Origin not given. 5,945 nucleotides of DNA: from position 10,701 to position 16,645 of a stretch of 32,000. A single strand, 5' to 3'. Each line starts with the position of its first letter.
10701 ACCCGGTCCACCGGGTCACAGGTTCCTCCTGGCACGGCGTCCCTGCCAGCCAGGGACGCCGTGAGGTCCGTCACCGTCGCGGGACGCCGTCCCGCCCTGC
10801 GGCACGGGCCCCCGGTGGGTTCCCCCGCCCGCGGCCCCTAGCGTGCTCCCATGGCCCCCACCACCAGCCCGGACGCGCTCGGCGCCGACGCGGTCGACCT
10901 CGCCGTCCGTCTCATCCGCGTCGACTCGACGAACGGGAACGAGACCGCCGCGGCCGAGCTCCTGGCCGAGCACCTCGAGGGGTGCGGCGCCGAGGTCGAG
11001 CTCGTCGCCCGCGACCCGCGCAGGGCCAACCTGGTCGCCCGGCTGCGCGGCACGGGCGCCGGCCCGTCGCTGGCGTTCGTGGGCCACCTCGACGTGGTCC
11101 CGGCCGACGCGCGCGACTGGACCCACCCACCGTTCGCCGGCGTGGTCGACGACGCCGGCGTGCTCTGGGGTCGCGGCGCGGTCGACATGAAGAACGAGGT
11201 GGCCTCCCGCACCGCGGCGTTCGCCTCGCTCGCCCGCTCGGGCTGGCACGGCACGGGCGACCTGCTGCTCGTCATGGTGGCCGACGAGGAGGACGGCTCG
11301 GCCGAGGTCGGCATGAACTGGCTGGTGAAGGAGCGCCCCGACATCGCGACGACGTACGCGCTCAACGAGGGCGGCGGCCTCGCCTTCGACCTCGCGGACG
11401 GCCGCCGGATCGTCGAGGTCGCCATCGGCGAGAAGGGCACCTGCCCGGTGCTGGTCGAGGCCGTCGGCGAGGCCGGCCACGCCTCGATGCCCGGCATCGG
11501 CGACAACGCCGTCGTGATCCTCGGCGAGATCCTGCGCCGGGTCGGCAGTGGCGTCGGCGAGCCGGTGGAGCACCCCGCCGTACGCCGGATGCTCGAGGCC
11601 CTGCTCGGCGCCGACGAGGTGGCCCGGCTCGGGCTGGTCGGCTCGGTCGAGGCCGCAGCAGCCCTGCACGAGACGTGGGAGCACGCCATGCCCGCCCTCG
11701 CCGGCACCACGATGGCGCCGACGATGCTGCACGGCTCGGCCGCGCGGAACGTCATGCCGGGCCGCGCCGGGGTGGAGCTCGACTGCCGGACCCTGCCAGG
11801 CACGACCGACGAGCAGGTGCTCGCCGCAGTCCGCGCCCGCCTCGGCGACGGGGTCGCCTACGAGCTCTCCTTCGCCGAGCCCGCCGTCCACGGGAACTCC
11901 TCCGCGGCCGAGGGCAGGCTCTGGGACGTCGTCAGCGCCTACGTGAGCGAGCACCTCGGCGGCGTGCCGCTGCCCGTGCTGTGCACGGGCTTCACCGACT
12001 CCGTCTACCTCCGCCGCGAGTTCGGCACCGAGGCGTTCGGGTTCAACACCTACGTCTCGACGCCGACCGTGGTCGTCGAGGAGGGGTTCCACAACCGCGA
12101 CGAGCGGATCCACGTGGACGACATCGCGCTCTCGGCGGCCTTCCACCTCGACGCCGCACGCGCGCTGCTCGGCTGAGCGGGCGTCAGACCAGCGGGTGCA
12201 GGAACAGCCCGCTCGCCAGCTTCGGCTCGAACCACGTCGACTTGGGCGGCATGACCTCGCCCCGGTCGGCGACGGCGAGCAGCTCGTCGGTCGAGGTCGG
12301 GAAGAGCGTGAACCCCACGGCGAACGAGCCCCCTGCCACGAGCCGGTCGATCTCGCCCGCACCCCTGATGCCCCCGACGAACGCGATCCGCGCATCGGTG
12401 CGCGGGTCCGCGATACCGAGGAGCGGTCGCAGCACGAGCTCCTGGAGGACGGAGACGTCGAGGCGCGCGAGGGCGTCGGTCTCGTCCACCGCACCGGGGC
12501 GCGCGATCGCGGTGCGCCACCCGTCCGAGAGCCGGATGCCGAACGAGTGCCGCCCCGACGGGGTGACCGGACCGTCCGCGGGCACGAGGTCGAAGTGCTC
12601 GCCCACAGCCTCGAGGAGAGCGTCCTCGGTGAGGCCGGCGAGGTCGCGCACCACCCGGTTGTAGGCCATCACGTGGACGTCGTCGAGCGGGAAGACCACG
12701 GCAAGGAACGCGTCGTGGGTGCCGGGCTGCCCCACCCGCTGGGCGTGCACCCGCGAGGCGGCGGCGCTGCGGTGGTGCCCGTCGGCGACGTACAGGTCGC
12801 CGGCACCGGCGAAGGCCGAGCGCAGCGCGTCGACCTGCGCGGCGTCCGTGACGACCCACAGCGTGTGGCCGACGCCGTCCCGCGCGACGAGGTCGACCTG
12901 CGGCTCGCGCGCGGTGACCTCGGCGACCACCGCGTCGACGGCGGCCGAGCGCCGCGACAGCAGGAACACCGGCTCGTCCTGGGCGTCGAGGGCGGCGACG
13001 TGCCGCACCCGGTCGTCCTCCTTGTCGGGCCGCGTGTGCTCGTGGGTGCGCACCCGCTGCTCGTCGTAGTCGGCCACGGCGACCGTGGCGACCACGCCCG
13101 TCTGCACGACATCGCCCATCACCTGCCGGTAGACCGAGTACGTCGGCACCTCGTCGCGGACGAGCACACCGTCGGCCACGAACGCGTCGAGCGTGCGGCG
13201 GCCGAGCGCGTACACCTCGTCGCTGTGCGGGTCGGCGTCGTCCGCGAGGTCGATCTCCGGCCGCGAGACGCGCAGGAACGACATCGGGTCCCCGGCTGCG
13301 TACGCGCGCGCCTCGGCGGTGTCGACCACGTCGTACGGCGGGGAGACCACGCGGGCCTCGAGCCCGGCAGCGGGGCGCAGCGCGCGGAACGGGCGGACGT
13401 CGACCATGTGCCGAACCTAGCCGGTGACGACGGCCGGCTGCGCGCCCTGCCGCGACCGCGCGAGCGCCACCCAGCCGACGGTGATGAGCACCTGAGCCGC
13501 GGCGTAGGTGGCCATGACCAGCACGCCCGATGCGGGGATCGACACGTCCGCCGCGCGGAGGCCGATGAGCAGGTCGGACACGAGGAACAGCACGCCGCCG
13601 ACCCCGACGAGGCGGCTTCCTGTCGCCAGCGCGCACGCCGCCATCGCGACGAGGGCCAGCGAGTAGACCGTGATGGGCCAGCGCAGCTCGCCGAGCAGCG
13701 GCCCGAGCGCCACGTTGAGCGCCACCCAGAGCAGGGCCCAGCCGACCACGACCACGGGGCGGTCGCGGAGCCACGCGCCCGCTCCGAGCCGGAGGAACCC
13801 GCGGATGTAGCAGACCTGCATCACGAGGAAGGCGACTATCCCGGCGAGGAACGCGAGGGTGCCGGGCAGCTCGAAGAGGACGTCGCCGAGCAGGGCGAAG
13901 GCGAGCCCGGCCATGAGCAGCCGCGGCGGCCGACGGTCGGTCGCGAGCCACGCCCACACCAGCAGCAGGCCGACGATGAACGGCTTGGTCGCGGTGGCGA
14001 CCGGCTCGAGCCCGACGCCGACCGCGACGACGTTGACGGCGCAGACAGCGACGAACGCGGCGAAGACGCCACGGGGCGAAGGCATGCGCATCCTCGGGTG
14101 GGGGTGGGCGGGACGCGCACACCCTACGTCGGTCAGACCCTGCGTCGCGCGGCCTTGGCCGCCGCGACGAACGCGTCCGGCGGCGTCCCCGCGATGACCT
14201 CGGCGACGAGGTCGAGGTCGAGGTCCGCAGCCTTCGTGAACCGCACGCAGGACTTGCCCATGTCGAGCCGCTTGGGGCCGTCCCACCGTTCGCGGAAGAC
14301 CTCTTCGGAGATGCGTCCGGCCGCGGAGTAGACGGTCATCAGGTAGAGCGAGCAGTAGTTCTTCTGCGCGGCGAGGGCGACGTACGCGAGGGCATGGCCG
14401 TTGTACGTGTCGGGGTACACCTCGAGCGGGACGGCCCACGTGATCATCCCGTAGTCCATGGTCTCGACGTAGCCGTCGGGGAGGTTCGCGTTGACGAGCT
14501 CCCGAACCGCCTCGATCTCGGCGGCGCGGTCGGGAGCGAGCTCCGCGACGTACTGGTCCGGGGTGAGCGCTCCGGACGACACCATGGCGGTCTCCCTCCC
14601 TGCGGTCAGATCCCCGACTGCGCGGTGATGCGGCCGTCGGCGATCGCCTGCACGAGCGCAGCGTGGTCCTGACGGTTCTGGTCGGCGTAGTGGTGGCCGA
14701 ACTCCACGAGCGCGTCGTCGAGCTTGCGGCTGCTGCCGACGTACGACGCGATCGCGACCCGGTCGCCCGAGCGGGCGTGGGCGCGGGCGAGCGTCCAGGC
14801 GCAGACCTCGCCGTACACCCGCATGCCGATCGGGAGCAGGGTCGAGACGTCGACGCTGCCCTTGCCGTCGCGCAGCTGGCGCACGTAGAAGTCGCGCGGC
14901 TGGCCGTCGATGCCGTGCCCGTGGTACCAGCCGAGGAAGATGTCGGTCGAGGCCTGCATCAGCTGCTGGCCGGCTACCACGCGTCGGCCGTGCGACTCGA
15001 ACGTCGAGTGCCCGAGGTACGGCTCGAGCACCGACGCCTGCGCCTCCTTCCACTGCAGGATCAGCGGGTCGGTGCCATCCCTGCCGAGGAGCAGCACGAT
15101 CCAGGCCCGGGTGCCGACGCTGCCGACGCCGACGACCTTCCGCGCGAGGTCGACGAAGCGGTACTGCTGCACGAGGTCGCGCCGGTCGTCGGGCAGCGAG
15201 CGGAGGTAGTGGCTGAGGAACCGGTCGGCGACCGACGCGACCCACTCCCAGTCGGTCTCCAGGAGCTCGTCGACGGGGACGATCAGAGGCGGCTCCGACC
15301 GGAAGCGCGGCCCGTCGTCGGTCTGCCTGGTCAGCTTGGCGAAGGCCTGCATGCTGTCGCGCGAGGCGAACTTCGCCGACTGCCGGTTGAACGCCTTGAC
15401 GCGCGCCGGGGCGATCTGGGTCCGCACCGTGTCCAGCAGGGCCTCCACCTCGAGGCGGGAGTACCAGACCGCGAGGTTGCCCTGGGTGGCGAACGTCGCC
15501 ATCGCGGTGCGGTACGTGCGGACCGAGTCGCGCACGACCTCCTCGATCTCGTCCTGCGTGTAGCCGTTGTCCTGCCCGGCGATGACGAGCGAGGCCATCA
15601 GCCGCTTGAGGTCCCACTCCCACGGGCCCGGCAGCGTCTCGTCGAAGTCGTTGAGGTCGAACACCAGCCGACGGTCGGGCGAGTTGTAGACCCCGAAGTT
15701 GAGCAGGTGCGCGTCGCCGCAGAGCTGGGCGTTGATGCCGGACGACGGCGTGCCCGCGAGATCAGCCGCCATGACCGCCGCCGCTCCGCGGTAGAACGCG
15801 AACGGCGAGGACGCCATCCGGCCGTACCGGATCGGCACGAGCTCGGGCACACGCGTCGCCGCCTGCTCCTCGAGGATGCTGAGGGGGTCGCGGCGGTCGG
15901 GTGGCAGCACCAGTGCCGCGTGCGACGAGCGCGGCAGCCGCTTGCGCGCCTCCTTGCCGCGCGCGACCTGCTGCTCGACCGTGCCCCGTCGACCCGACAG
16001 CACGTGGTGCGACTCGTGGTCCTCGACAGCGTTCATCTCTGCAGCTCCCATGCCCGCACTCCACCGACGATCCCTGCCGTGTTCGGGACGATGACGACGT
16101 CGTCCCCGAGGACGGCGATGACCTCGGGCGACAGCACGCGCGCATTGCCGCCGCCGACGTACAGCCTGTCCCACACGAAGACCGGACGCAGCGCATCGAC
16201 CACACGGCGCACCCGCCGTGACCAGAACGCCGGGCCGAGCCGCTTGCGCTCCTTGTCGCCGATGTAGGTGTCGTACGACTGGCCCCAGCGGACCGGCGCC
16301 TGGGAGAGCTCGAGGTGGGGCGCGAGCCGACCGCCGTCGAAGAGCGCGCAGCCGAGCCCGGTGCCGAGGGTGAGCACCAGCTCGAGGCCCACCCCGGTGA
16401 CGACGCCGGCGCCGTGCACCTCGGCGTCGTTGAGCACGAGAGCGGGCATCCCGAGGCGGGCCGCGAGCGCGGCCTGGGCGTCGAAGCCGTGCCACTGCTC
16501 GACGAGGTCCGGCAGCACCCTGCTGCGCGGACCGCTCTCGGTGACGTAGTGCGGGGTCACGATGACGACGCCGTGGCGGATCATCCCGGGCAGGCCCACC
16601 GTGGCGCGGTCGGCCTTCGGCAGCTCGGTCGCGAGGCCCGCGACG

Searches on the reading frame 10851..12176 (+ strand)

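Call 40: search_protein_families(library=pfam, proteins=[window:10851-12176:+], max_evalue=0.0001)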
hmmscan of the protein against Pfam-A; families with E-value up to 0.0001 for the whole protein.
window:10851-12176:+ (441 aa): 2 families
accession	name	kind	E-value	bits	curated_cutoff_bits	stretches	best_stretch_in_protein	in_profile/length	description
PF01546.33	Peptidase_M20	-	1.1e-20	74.9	24.6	1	75-436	1-204/206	Peptidase family M20/M25/M40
PF07687.19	M20_dimer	-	1e-15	58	21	1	192-332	1-100/107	Peptidase dimerisation domain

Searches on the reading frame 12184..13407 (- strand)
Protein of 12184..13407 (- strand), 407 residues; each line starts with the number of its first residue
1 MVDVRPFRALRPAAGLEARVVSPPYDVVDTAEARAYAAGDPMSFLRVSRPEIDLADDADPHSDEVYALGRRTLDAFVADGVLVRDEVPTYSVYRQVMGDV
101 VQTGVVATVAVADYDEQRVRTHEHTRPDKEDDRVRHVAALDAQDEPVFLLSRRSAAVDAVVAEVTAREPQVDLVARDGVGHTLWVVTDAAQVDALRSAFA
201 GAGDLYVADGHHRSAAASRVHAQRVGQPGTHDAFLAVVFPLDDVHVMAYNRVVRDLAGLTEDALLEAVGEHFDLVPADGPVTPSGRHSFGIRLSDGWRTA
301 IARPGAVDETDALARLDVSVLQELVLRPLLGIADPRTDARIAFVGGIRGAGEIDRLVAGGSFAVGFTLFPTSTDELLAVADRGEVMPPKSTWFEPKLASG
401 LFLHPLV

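Call 41: search_protein_families(library=pfam, proteins=[window:12184-13407:-], max_evalue=0.0001)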
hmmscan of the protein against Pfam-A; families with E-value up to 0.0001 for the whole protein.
window:12184-13407:- (407 aa): 1 family
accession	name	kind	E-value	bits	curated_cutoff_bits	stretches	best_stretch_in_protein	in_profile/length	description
PF06245.16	DUF1015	-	4e-92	309.1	25.8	1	4-319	1-325/325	Protein of unknown function (DUF1015)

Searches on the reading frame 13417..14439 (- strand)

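Call 41: search_protein_families(library=pfam, proteins=[window:13417-14439:-], max_evalue=0.0001)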
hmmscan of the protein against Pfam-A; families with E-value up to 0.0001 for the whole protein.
window:13417-14439:- (340 aa): 1 family
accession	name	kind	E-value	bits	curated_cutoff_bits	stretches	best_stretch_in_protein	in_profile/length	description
PF07947.19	YhhN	-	1.5e-33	116.4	25.6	1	148-322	2-181/182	YhhN family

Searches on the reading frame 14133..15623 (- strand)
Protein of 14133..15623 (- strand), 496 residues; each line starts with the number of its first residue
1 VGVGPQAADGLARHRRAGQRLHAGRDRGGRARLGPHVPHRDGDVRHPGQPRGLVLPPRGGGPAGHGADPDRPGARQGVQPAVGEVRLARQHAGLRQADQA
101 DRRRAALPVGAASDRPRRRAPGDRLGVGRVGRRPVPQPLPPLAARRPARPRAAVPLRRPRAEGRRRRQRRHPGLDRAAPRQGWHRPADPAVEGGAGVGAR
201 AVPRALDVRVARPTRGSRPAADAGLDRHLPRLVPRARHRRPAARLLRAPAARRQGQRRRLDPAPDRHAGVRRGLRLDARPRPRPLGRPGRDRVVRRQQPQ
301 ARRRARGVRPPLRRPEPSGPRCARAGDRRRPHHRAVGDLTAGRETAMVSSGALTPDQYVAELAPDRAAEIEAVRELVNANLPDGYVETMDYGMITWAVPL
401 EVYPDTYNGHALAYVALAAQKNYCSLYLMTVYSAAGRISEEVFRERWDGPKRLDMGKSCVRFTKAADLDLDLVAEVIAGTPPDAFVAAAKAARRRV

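Call 41: search_protein_families(library=pfam, proteins=[window:14133-15623:-], max_evalue=0.0001)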
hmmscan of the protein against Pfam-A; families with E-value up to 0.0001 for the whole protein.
window:14133-15623:- (496 aa): 1 family
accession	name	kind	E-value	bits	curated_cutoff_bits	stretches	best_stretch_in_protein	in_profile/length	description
PF08818.16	DUF1801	-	3.7e-13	50.1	27.2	1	367-477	2-81/85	Domain of unknown function (DU1801)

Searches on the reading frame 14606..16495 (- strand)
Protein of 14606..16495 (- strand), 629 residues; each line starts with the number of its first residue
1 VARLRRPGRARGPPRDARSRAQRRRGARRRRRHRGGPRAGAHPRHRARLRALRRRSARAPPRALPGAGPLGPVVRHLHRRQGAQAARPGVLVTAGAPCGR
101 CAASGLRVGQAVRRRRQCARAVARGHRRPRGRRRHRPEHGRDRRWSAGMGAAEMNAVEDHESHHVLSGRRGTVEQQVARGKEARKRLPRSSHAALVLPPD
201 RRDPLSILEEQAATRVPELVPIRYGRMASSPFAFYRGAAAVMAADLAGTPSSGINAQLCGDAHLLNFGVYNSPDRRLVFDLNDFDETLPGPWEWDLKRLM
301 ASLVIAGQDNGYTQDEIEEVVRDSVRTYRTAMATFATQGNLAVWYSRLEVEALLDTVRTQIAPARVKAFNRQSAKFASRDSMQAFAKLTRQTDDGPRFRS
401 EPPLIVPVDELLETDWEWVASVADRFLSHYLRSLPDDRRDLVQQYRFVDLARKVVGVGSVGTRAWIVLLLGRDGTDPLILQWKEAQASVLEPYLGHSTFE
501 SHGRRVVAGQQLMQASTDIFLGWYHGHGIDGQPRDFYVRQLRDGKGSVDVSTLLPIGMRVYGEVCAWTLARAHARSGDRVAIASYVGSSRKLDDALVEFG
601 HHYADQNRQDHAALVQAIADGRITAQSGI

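Call 41: search_protein_families(library=pfam, proteins=[window:14606-16495:-], max_evalue=0.0001)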
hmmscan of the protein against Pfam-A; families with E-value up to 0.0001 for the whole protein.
window:14606-16495:- (629 aa): 1 family
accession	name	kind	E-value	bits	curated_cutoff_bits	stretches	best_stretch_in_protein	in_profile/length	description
PF10009.15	DUF2252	-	3.1e-140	468.1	22.3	1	215-617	1-392/392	Uncharacterized protein conserved in bacteria (DUF2252)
